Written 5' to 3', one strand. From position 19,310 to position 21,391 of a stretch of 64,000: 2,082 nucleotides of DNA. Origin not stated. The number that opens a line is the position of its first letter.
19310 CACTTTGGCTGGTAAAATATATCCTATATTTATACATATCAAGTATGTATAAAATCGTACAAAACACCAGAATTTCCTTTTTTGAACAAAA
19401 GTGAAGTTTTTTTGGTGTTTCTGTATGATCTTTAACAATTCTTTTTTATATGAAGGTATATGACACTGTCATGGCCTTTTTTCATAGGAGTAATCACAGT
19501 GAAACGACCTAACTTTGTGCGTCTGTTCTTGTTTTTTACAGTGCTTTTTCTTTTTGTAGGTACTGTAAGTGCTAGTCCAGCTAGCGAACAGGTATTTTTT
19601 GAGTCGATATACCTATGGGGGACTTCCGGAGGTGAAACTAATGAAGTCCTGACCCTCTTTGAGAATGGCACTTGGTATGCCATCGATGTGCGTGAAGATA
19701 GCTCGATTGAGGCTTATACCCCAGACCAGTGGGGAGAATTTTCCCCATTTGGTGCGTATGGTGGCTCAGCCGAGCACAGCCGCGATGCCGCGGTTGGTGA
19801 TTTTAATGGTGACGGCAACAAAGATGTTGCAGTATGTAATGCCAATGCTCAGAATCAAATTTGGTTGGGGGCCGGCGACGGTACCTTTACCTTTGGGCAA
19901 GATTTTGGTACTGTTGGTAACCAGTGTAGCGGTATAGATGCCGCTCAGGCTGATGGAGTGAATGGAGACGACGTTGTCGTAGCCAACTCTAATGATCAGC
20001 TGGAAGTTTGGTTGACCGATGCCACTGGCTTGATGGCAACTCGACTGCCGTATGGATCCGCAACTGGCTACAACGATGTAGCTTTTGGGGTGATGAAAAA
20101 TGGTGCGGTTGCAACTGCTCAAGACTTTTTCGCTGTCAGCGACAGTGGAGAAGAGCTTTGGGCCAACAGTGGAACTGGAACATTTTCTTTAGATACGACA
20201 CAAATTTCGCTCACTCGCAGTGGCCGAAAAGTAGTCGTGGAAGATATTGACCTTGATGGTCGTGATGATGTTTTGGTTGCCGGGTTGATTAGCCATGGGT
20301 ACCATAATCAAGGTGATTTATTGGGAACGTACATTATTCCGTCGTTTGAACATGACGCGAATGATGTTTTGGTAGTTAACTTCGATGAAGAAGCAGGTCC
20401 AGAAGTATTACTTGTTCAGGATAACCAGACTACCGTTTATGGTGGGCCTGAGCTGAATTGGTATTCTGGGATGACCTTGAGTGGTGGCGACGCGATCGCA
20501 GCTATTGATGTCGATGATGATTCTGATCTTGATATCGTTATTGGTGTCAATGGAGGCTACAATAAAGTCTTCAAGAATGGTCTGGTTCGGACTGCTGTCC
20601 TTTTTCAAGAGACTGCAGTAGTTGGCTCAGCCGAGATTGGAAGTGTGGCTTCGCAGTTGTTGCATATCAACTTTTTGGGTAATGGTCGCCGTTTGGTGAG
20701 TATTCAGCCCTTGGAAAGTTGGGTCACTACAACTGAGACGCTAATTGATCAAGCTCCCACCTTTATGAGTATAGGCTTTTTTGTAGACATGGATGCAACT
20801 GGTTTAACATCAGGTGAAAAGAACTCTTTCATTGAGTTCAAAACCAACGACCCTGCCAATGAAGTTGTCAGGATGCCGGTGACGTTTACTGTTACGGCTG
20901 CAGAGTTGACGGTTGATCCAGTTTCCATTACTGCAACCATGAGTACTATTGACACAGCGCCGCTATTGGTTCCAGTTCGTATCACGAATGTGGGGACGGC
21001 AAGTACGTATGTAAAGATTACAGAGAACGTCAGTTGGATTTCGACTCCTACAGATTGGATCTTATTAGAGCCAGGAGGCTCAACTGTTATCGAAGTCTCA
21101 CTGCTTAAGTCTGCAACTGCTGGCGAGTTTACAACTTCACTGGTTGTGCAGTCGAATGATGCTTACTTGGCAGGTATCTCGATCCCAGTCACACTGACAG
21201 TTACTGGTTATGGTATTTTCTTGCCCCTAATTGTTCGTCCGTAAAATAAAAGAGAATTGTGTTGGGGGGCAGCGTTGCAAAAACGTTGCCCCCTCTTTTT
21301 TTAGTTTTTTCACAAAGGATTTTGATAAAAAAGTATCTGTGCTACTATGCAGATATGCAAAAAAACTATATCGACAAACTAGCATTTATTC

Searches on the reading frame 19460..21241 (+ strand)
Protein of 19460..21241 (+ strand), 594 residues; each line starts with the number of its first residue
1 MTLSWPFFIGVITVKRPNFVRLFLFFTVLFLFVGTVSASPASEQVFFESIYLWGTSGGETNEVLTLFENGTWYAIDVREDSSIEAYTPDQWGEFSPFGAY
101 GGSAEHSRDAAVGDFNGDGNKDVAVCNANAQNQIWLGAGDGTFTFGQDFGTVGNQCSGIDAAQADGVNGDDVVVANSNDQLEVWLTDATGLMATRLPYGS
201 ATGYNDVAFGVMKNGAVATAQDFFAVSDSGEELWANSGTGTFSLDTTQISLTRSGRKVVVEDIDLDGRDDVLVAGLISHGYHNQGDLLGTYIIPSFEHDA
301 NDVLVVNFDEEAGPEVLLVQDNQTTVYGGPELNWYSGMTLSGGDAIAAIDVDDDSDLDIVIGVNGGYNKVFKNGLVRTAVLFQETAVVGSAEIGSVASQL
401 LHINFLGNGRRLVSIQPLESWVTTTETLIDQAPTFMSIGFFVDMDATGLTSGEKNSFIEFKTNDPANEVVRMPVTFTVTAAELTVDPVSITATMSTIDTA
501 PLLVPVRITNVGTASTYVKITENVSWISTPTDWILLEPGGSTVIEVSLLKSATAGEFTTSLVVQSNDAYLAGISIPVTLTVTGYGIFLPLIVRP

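Call 101: search_protein_families(library=pfam, proteins=[window:19460-21241:+], max_evalue=0.0001)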
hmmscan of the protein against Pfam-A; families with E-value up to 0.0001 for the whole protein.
window:19460-21241:+ (594 aa): 2 families
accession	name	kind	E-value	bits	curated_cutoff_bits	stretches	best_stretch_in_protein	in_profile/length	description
PF13517.12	FG-GAP_3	-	1e-16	61.7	26.9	2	114-166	1-53/61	FG-GAP-like repeat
PF01839.29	FG-GAP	-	6.3e-06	26.4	22.1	0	110-135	5-35/37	FG-GAP repeat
